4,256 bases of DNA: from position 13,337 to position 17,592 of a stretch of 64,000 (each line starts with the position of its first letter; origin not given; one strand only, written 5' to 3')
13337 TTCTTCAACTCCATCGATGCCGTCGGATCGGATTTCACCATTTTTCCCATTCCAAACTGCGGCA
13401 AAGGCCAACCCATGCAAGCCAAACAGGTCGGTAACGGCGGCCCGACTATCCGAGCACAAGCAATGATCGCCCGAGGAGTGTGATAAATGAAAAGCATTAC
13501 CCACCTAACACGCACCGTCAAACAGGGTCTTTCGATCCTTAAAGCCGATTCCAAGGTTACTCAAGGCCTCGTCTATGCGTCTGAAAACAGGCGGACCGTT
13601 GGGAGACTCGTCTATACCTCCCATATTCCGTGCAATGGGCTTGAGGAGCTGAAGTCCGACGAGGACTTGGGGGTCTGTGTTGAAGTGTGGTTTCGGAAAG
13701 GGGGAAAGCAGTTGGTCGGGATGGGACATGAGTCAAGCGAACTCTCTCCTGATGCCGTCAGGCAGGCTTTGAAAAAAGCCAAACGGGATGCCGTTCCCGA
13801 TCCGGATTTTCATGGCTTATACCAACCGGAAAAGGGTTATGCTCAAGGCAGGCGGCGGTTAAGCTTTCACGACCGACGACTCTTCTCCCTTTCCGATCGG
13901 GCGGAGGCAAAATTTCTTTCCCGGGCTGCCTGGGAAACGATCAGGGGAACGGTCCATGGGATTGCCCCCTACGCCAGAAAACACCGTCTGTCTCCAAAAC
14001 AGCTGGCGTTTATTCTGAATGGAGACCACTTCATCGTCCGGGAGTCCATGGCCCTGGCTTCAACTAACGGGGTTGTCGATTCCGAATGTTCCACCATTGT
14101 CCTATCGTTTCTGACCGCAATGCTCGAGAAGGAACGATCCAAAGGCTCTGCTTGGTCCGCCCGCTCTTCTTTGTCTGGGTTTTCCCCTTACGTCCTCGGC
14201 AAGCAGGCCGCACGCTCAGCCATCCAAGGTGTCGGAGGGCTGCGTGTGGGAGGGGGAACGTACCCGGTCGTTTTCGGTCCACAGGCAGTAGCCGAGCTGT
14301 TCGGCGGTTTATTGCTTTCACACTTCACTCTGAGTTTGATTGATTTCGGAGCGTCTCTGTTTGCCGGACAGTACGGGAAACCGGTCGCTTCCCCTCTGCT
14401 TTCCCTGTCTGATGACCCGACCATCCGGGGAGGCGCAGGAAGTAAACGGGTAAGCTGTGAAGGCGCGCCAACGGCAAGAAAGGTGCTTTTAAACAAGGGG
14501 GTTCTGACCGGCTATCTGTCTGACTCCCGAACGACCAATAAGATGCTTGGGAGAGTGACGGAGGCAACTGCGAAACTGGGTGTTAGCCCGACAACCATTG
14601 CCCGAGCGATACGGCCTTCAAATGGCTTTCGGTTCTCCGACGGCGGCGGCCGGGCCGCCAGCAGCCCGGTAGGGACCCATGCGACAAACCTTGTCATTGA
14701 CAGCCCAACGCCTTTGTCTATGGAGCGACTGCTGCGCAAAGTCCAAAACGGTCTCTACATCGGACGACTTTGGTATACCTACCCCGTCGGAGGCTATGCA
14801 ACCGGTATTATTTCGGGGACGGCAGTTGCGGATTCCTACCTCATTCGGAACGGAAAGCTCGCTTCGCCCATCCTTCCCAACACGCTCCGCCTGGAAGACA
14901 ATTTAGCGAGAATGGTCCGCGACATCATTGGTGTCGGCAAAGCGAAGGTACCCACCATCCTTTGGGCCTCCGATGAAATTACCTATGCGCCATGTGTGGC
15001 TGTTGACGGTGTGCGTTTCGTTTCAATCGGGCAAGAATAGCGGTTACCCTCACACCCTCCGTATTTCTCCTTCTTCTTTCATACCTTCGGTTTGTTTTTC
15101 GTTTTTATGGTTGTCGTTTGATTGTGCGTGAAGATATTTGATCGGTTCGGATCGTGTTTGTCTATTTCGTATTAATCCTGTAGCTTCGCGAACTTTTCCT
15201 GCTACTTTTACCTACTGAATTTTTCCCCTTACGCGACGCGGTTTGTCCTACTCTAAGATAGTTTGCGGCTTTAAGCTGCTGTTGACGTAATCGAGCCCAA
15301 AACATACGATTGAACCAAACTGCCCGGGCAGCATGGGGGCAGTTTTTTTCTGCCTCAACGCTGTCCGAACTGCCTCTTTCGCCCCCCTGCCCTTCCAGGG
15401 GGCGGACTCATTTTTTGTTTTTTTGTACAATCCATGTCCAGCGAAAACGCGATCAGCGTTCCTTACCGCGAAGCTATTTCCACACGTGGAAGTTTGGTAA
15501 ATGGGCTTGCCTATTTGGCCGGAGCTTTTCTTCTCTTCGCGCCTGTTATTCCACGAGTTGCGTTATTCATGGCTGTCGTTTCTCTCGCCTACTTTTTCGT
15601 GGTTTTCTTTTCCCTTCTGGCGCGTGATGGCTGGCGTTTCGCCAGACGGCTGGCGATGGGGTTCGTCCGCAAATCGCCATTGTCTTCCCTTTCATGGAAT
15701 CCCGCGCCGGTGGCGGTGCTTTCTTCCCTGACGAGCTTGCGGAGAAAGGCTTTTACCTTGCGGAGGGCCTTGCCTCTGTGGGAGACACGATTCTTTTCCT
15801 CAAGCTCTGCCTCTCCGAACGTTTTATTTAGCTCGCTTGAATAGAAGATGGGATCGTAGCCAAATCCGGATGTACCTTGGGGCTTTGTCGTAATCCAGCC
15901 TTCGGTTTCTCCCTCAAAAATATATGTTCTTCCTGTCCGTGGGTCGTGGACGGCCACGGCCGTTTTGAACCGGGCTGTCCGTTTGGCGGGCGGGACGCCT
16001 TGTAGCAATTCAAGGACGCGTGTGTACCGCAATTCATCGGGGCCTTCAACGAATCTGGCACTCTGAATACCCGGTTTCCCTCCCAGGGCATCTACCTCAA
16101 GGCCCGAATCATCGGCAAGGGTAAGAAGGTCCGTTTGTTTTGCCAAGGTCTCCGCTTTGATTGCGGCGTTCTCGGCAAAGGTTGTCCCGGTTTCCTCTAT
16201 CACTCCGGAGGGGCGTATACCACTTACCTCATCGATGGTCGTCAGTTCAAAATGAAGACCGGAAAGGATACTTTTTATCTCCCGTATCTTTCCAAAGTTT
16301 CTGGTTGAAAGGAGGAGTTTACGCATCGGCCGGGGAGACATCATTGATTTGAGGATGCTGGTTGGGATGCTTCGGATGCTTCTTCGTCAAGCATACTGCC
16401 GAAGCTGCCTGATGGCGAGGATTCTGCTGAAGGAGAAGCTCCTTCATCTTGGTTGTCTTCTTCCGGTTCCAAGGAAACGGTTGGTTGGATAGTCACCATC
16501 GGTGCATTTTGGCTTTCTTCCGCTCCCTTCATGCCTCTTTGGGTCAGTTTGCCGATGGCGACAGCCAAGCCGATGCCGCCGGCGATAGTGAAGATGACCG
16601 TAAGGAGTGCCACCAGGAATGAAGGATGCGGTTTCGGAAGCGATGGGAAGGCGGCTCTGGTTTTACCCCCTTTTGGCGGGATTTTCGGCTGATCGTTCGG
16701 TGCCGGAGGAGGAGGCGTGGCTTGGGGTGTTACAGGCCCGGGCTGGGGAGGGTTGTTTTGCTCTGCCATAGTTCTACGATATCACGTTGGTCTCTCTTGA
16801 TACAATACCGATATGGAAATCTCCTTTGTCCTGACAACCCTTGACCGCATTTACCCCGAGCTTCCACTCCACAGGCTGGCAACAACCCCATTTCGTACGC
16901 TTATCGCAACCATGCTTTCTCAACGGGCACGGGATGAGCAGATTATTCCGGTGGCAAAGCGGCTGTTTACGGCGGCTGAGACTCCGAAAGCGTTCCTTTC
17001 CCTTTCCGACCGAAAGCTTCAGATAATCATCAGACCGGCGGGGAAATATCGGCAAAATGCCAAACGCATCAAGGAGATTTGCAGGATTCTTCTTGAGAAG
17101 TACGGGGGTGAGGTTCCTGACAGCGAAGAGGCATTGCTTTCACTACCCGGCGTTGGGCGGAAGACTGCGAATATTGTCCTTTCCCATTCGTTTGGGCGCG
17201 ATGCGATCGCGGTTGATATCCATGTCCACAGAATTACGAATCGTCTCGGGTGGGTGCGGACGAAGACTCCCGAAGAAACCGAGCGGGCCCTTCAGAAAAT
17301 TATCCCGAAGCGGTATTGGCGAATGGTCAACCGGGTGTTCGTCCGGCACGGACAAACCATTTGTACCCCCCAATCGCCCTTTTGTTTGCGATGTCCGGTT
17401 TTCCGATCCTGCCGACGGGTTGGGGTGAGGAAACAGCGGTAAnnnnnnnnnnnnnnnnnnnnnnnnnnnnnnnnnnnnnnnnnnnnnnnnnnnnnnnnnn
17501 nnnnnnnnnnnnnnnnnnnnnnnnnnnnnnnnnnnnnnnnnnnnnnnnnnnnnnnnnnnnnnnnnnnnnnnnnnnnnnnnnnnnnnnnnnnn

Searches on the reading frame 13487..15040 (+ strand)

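Call 93: search_protein_families(library=pfam, proteins=[window:13487-15040:+], max_evalue=0.0001)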
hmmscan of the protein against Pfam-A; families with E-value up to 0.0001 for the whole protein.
window:13487-15040:+ (517 aa): 1 family
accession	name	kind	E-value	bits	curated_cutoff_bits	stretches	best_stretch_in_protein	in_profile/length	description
PF19289.4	PmbA_TldD_3rd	-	5.6e-37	127.5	22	1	257-511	2-218/220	PmbA/TldA metallopeptidase C-terminal domain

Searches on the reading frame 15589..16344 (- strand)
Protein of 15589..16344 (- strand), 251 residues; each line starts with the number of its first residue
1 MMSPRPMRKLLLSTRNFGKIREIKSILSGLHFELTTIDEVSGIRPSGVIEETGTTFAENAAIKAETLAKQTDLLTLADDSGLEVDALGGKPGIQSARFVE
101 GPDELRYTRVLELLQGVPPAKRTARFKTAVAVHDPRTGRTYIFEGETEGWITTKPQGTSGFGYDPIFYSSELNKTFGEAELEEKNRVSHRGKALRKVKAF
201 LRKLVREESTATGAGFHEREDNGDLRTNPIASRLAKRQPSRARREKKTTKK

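Call 93: search_protein_families(library=pfam, proteins=[window:15589-16344:-], max_evalue=0.0001)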
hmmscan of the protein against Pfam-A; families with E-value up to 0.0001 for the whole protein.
window:15589-16344:- (251 aa): 1 family
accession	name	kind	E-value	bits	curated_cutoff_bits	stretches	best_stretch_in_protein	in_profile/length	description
PF01725.21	Ham1p_like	-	3.9e-58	196.9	22.5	1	11-199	2-185/186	Ham1 family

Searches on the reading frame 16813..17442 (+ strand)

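Call 6: search_protein_families(library=pfam, proteins=[window:16813-17442:+], max_evalue=0.1)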
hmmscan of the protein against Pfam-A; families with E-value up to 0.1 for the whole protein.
window:16813-17442:+ (209 aa): 4 families
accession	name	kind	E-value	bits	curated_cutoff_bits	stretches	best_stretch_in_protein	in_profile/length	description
PF00730.31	HhH-GPD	-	6.1e-25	88.1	26.2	1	31-166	1-108/108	HhH-GPD superfamily base excision DNA repair protein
PF00633.29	HHH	-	4.2e-09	36.2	24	1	96-125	1-30/30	Helix-hairpin-helix motif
PF14520.12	HHH_5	-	0.0043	17.9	27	1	106-128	2-24/57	Helix-hairpin-helix domain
PF21176.3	RecR_HhH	-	0.016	15.5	27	1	106-119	6-19/45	RecR, helix-hairpin-helix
